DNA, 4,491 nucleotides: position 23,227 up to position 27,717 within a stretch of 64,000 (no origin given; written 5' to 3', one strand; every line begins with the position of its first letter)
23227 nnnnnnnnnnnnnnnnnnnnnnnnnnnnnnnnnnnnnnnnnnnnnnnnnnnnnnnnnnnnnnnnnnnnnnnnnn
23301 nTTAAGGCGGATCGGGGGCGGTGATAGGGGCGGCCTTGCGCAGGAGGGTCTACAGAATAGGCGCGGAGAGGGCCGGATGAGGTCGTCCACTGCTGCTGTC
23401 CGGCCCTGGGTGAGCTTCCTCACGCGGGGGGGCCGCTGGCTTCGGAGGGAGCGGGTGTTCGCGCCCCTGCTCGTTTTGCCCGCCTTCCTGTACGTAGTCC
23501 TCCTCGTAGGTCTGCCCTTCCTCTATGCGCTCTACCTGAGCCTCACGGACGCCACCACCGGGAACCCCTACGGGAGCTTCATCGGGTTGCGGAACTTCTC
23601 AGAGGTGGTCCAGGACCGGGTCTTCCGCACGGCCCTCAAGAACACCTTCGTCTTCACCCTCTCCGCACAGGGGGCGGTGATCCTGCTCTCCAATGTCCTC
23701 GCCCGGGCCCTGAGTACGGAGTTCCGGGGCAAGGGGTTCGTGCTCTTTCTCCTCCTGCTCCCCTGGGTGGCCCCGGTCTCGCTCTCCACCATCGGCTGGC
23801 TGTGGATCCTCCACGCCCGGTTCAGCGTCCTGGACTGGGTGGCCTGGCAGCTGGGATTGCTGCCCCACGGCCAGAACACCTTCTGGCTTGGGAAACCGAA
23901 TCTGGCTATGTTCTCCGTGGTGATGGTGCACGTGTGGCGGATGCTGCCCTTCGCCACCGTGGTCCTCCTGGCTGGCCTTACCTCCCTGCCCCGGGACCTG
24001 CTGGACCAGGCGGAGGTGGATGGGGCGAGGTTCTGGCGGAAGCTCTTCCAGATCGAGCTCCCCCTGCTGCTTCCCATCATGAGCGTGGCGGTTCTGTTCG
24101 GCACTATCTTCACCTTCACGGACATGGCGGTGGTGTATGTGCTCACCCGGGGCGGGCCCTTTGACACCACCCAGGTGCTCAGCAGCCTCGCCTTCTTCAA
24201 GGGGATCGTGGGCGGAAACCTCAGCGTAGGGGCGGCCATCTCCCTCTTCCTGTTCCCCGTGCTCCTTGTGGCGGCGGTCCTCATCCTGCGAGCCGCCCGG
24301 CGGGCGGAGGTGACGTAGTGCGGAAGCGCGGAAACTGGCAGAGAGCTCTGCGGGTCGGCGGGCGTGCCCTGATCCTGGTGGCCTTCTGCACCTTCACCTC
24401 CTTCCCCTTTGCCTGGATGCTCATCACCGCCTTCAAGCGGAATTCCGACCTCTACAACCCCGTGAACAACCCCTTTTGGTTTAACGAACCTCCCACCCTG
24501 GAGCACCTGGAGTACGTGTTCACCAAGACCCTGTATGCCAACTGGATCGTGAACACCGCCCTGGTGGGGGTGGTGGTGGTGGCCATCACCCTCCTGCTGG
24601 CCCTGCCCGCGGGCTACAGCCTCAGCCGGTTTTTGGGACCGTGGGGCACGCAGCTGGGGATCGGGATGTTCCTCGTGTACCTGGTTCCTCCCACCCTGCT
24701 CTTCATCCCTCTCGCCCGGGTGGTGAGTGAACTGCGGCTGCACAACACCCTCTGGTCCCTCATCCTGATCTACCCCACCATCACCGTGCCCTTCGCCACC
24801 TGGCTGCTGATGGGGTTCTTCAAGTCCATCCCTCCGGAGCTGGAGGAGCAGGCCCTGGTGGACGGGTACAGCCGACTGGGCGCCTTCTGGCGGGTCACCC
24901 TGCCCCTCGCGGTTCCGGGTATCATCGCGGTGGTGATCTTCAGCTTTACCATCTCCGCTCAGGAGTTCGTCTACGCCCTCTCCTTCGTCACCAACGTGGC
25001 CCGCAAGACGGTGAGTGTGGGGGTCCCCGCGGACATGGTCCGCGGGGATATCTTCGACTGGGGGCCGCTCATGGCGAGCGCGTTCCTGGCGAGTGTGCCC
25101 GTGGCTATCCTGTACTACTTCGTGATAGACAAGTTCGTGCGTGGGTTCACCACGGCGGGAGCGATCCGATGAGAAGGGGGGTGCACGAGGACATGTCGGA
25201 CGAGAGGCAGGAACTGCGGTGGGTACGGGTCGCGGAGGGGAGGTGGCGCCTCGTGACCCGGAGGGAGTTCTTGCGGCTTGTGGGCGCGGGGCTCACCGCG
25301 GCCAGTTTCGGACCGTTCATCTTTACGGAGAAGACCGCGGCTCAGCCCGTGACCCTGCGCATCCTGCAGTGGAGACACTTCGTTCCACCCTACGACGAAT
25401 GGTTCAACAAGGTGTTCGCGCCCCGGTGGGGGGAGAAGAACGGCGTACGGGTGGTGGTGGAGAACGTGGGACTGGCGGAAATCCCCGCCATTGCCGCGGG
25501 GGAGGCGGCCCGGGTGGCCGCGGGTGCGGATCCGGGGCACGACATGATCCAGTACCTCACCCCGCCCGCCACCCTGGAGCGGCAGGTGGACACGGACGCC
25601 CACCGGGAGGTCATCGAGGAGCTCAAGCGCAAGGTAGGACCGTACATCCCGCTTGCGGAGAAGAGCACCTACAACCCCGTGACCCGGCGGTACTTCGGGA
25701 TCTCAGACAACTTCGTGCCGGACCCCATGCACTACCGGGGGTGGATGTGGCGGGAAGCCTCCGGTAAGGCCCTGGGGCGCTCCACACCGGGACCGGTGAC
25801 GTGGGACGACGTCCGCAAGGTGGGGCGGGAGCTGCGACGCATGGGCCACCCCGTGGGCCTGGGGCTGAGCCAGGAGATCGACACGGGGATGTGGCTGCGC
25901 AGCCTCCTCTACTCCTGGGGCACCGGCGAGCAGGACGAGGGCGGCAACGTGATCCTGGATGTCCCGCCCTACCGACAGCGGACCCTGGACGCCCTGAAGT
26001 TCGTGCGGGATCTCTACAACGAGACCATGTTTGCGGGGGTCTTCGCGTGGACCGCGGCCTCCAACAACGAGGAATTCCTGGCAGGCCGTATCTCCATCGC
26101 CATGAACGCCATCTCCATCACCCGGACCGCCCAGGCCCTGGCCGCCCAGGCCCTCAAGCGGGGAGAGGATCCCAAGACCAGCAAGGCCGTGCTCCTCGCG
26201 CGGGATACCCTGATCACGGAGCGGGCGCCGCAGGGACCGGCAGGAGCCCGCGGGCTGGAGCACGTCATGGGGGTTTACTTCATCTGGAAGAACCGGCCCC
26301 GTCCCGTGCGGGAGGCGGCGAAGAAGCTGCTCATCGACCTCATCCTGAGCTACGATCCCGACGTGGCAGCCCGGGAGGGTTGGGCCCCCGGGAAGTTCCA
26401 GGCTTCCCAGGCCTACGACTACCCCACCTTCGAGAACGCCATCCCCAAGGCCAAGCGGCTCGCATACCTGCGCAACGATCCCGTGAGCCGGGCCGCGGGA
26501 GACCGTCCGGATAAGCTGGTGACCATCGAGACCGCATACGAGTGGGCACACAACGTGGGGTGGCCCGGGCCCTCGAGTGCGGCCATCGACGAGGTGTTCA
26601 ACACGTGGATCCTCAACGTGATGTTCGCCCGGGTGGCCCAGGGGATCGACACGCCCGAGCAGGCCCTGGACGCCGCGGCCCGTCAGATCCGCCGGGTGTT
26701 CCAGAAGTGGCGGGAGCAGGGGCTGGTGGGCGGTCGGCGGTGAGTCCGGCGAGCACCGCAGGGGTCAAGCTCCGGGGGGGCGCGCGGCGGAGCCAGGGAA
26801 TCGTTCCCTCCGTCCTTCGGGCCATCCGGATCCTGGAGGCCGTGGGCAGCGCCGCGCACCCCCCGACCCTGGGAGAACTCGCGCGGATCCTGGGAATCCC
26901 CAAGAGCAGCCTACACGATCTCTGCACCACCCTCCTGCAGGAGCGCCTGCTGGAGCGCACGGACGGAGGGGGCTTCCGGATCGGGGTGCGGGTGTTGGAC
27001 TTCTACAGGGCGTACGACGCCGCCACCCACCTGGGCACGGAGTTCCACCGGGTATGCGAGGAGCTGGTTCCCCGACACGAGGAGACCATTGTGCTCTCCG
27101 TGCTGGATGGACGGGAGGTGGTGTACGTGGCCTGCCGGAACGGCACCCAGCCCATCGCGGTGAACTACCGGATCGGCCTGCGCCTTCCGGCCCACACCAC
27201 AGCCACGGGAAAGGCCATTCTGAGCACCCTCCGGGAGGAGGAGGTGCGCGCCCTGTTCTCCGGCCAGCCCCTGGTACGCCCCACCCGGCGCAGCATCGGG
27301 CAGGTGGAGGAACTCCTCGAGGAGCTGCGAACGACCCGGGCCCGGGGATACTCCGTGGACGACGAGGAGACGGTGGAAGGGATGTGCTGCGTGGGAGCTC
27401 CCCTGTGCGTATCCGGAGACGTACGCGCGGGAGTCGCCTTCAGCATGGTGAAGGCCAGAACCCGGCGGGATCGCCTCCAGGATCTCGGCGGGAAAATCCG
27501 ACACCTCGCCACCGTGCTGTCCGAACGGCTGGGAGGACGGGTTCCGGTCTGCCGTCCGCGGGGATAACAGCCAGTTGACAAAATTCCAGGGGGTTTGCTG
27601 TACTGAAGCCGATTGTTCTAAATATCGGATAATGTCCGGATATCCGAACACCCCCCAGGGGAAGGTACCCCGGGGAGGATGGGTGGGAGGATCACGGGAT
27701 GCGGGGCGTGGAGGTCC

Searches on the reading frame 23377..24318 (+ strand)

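Call 9: search_protein_families(library=ncbifam, proteins=[window:23377-24318:+], max_evalue=0.00001)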
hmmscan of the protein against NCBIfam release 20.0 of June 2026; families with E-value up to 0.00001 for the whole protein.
window:23377-24318:+ (313 aa): 9 families
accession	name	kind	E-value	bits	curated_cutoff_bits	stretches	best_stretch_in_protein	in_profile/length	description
NF007852.0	PRK10561.1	equivalog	4.4e-26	92.4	335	1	24-305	9-286/295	sn-glycerol-3-phosphate ABC transporter permease UgpA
NF040931.1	ABC_arch_GlcT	equivalog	4.7e-21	75.7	360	1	32-304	1-265/278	glucose ABC transporter permease GlcT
NF008232.0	PRK10999.1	equivalog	3.4e-16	59.1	392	1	61-308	257-516/520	maltose ABC transporter permease MalF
TIGR03262.1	PhnU2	equivalog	1.1e-15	57.3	593.25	1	37-302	11-253/546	putative 2-aminoethylphosphonate ABC transporter permease subunit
NF011624.0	PRK15050.1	equivalog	2.9e-07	29.9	247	1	38-290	29-269/297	2-aminoethylphosphonate ABC transporter permease subunit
NF043074.1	MMSYN1_0196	equivalog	6.6e-07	28.9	350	0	32-305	13-260/277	spermidine/putrescine ABC transporter permease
NF007044.0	PRK09497.1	equivalog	1.1e-06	28.3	348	1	31-307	10-275/285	spermidine/putrescine ABC transporter permease PotB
NF040932.1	ABC_arch_GlcU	equivalog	1.7e-06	27.9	340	1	181-260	136-215/272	glucose ABC transporter permease GlcU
NF006952.0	PRK09433.1-3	equivalog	3.2e-06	26.2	679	1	72-265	43-227/534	thiamine/thiamine pyrophosphate ABC transporter permease ThiP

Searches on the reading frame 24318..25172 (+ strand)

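Call 9: search_protein_families(library=ncbifam, proteins=[window:24318-25172:+], max_evalue=0.00001)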
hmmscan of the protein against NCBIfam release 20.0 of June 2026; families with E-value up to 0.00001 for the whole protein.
window:24318-25172:+ (284 aa): 12 families
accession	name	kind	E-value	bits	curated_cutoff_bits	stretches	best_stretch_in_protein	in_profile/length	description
NF040932.1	ABC_arch_GlcU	equivalog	5.1e-23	82.1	340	1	17-281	6-268/272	glucose ABC transporter permease GlcU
NF008231.0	PRK10998.1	equivalog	3.1e-18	66.4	261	1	75-281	83-293/296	maltose ABC transporter permease MalG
NF008210.0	PRK10973.1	equivalog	1.3e-14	54.6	297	1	74-278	74-277/281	sn-glycerol-3-phosphate ABC transporter permease UgpE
NF006939.0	PRK09421.1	equivalog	4.7e-10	39.3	262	1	168-234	116-182/230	molybdate ABC transporter permease subunit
TIGR02141.1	modB_ABC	equivalog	1.3e-09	38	182.6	1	86-235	9-172/208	molybdate ABC transporter permease subunit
TIGR01581.1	Mo_ABC_porter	hypoth_equivalog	1.1e-08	34.9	210.3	1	91-239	37-199/225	ABC transporter permease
NF008232.0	PRK10999.1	equivalog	1.4e-08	33.9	392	1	149-238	378-467/520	maltose ABC transporter permease MalF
NF007047.0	PRK09500.1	equivalog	3e-08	33.6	326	1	78-228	61-210/257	spermidine/putrescine ABC transporter permease PotC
NF008208.0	PRK10971.1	equivalog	8.1e-07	28.8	415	1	152-270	147-263/277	sulfate/thiosulfate ABC transporter permease CysT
TIGR03262.1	PhnU2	equivalog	2.4e-06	26.5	593.25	0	154-247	416-510/546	putative 2-aminoethylphosphonate ABC transporter permease subunit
NF040839.1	tungstate_WtpB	equivalog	2.7e-06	27.2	340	0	77-217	46-197/251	tungstate ABC transporter permease WtpB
TIGR00969.1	3a0106s02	subfamily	5.9e-06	25.9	240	1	141-264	139-262/272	sulfate ABC transporter permease subunit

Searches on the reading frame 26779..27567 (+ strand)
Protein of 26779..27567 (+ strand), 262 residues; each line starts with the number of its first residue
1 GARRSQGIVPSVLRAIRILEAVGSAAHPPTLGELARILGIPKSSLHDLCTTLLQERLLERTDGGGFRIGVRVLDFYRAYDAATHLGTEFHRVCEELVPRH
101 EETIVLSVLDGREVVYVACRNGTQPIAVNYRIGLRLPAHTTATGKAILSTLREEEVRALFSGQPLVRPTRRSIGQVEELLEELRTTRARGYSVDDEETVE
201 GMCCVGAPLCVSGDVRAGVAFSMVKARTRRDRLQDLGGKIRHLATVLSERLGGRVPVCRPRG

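Call 6: search_protein_families(library=pfam, proteins=[window:26779-27567:+])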
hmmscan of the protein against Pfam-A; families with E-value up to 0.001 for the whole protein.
window:26779-27567:+ (262 aa): 3 families
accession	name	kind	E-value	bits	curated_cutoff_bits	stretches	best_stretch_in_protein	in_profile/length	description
PF01614.24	IclR_C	-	2.8e-34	118.6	24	1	83-248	7-173/174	Bacterial transcriptional regulator IclR C-terminal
PF09339.16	HTH_IclR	-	8.3e-13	48.3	22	1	11-61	1-51/52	IclR helix-turn-helix domain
PF12802.13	MarR_2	-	3.3e-07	30.8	27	1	15-62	7-54/61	MarR family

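Call 9: search_protein_families(library=ncbifam, proteins=[window:26779-27567:+], max_evalue=0.00001)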
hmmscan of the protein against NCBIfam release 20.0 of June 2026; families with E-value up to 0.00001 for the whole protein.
window:26779-27567:+ (262 aa): 7 families
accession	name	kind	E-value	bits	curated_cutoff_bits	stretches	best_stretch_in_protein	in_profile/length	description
NF045644.1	TransRegBhcR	equivalog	9.6e-39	133.3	350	1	5-253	18-267/267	HTH-type transcriptional regulator BhcR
TIGR02431.1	pcaR_pcaU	subfamily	6.4e-35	120.7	284.75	1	8-234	4-230/248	beta-ketoadipate pathway transcriptional regulators, PcaR/PcaU/PobR family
NF011671.1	PRK15090.1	equivalog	5.8e-28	97.8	275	1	8-252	9-254/256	DNA-binding transcriptional regulator KdgR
NF008601.2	PRK11569.1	equivalog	3e-27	95.5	380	1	4-253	21-274/276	glyoxylate bypass operon transcriptional repressor IclR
NF007548.0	PRK10163.1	equivalog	1.5e-17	63.6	406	1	14-253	26-267/271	HTH-type transcriptional repressor AllR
NF007342.0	PRK09834.1-4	equivalog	6.1e-09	35.3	251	1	9-197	11-201/263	DNA-binding transcriptional regulator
NF007339.0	PRK09834.1-1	equivalog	1.2e-07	31.4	299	1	11-246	22-261/271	DNA-binding transcriptional regulator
